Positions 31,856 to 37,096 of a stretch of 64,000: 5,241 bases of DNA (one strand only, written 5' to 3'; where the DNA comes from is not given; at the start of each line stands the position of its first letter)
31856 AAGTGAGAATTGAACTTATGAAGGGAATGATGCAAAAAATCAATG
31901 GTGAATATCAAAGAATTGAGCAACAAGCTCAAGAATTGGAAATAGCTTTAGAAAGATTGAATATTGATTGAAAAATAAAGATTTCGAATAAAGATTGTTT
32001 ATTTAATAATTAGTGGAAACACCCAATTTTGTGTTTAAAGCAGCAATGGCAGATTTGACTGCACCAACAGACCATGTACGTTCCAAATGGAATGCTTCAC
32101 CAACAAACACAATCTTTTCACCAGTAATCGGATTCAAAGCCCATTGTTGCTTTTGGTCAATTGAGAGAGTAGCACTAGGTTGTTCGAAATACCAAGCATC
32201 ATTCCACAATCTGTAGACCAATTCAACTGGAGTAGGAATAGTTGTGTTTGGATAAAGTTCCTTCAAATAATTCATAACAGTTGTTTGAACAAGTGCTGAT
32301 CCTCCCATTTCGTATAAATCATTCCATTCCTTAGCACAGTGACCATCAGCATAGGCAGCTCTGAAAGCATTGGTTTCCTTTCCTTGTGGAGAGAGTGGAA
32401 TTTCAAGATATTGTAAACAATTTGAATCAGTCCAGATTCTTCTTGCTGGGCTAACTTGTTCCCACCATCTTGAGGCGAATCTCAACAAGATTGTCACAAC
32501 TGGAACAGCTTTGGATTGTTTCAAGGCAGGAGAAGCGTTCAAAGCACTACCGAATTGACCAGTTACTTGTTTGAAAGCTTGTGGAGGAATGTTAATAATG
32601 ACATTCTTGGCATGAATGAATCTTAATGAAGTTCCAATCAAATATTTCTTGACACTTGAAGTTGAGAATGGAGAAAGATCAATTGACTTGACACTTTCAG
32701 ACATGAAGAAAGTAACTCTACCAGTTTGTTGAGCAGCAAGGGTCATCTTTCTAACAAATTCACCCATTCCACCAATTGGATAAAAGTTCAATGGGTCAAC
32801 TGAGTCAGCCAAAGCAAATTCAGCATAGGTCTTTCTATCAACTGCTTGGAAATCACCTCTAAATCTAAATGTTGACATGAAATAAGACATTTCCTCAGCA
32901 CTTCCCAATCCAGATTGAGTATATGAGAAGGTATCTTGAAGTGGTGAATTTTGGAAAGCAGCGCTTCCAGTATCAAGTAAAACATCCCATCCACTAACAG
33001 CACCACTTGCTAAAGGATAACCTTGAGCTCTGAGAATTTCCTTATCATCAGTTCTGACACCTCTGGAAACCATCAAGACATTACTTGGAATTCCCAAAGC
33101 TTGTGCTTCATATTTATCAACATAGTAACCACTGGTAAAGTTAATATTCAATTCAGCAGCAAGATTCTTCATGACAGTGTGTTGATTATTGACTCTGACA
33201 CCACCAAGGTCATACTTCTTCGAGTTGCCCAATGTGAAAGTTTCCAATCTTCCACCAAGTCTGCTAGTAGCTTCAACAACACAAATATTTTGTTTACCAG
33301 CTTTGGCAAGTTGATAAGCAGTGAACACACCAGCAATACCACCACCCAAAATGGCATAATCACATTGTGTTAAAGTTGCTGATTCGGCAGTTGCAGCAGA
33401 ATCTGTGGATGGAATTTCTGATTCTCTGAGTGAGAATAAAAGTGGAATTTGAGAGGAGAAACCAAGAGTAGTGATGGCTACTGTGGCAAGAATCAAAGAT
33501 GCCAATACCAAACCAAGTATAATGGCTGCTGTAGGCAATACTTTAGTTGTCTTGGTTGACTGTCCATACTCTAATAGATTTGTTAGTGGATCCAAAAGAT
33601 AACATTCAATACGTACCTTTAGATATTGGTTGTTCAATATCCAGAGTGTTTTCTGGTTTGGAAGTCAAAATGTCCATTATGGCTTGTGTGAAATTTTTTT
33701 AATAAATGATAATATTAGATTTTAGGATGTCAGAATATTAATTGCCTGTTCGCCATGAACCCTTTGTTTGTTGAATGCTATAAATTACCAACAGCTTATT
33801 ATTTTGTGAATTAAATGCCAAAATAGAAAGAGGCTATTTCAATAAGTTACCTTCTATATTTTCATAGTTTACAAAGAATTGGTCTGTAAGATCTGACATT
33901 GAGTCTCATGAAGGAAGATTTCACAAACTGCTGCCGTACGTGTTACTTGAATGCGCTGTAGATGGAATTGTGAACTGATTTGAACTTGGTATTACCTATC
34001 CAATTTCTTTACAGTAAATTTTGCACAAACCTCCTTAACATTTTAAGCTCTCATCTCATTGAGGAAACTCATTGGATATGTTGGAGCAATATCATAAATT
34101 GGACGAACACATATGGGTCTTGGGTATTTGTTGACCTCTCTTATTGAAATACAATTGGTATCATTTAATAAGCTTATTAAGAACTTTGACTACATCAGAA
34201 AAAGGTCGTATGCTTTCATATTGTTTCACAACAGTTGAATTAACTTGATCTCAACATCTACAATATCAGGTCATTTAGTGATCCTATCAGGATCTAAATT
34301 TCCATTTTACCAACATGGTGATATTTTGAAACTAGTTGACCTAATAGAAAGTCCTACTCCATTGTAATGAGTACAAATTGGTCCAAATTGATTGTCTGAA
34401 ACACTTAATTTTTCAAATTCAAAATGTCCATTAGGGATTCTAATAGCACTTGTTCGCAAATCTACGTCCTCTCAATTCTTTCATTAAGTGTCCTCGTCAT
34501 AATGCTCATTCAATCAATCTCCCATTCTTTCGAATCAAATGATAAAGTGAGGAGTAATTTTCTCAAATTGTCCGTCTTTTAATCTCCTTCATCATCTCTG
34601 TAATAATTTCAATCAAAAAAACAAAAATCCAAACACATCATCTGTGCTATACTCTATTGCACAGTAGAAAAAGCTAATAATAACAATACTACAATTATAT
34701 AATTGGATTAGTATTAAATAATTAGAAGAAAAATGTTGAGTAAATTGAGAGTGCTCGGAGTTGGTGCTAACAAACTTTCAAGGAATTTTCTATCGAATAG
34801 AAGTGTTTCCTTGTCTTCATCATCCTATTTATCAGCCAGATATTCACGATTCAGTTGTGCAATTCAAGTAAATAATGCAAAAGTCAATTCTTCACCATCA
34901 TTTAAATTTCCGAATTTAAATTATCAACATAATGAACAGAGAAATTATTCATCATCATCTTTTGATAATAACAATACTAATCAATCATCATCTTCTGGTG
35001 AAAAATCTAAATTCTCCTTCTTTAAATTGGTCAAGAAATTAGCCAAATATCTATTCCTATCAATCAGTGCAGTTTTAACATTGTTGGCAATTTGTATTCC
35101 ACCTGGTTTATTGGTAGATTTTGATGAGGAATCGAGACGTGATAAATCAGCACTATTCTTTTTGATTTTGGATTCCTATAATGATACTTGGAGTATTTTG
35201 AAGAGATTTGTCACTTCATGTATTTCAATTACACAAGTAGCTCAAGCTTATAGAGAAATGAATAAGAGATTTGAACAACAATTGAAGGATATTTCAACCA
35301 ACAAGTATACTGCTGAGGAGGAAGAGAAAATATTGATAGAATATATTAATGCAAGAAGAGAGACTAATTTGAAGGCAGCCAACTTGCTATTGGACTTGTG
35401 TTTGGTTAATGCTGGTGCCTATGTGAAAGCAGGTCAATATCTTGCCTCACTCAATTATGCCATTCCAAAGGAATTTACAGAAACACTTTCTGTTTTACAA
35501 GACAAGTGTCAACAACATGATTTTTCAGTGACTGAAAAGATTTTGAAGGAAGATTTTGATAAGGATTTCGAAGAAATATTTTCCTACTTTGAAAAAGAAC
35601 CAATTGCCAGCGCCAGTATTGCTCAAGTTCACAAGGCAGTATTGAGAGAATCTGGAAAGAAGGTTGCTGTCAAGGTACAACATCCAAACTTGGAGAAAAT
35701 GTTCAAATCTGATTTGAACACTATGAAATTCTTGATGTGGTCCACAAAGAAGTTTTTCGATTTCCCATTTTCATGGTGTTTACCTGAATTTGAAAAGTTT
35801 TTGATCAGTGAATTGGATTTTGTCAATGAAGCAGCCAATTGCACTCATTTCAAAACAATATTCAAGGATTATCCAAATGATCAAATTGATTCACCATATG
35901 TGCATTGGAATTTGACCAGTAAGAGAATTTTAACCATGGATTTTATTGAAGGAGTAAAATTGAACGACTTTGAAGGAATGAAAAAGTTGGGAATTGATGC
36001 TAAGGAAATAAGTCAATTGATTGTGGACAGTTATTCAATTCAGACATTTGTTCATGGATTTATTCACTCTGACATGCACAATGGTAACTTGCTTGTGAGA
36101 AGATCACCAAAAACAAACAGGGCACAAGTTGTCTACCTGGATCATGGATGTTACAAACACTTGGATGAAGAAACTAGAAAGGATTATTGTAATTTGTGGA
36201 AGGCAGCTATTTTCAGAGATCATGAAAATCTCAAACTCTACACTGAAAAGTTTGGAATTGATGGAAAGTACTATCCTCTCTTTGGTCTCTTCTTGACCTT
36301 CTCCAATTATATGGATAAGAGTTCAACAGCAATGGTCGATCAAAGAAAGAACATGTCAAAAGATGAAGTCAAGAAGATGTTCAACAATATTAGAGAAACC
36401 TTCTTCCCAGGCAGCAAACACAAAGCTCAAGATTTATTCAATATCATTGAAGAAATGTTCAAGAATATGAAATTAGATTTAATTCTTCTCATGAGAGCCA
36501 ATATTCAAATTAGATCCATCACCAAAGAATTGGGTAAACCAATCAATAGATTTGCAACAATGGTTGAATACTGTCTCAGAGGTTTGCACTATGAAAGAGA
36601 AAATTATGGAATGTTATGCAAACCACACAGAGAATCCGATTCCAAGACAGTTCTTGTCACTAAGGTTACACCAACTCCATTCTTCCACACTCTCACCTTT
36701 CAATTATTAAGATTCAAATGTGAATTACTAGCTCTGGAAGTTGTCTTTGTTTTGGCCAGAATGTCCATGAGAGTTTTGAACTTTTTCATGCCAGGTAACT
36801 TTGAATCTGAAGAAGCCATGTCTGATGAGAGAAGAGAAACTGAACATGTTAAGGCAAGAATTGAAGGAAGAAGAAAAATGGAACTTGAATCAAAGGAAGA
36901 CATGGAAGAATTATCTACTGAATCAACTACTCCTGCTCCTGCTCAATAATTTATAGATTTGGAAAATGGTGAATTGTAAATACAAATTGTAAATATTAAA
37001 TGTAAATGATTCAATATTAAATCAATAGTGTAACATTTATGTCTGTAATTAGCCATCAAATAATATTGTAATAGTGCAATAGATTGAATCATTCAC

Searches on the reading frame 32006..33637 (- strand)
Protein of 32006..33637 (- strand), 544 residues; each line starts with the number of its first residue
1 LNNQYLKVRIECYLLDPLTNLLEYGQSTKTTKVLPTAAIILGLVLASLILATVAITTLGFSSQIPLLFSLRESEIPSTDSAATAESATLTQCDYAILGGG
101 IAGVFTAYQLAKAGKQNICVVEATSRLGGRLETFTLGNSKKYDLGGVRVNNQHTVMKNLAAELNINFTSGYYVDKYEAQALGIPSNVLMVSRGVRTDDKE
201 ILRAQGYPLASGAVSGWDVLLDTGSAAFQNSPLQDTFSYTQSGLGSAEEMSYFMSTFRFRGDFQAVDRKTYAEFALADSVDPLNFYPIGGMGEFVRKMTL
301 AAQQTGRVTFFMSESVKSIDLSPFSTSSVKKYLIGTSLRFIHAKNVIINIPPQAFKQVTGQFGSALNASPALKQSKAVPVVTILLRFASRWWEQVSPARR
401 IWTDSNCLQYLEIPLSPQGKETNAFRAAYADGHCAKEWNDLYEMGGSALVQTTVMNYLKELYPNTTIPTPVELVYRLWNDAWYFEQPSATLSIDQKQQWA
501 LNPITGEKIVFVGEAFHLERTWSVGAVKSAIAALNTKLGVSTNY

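Call 14: search_protein_families(library=pfam, proteins=[window:32006-33637:-], max_evalue=0.001)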
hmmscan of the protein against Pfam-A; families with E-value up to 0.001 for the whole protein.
window:32006-33637:- (544 aa): 6 families
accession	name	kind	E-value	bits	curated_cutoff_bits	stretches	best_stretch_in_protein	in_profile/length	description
PF01593.30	Amino_oxidase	-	8.1e-26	91.7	19.8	1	101-533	1-438/443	Flavin containing amine oxidoreductase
PF13450.12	NAD_binding_8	-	1.9e-09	38.1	21.9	1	96-148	1-51/68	NAD(P)-binding Rossmann-like domain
PF01266.30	DAO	-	1.5e-07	31.7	27.9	1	93-128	1-35/353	FAD dependent oxidoreductase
PF00890.30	FAD_binding_2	-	0.0002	21.1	20.4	1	93-130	1-37/414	FAD binding domain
PF12831.13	FAD_oxidored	-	0.00078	19.3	27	0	94-131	2-38/416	FAD dependent oxidoreductase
PF07992.20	Pyr_redox_2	-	0.00092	19.1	26.1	0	92-209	143-251/291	Pyridine nucleotide-disulphide oxidoreductase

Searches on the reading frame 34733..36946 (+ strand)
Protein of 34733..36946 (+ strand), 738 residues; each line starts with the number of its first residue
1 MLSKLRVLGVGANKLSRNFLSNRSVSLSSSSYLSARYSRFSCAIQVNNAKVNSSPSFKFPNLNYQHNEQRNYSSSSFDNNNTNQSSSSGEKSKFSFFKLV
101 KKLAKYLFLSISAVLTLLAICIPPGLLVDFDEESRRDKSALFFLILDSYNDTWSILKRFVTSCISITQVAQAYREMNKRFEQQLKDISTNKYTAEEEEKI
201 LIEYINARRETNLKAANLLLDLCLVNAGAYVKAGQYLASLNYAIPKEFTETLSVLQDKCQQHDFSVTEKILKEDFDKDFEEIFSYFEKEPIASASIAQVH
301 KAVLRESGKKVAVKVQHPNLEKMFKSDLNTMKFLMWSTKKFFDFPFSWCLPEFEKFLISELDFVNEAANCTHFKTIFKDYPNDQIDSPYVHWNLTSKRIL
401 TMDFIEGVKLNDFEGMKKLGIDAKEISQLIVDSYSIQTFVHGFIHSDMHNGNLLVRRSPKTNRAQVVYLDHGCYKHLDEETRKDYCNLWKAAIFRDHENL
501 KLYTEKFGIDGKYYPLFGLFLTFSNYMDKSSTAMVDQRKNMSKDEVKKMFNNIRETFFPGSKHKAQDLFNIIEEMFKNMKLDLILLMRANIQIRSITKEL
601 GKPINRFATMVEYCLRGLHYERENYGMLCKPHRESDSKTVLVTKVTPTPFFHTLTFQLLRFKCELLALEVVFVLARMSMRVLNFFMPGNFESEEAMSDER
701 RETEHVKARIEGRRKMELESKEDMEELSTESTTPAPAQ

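Call 9: search_protein_families(library=pfam, proteins=[window:34733-36946:+], max_evalue=0.01)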
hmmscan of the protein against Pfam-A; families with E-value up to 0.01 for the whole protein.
window:34733-36946:+ (738 aa): 2 families
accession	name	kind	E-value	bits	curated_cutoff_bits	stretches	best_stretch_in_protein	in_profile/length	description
PF03109.22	ABC1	-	9.7e-79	264.4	22.9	1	255-501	2-241/244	ABC1 atypical kinase-like domain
PF13779.11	DUF4175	-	0.0024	16.4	27.3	1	532-581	539-588/825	Domain of unknown function (DUF4175)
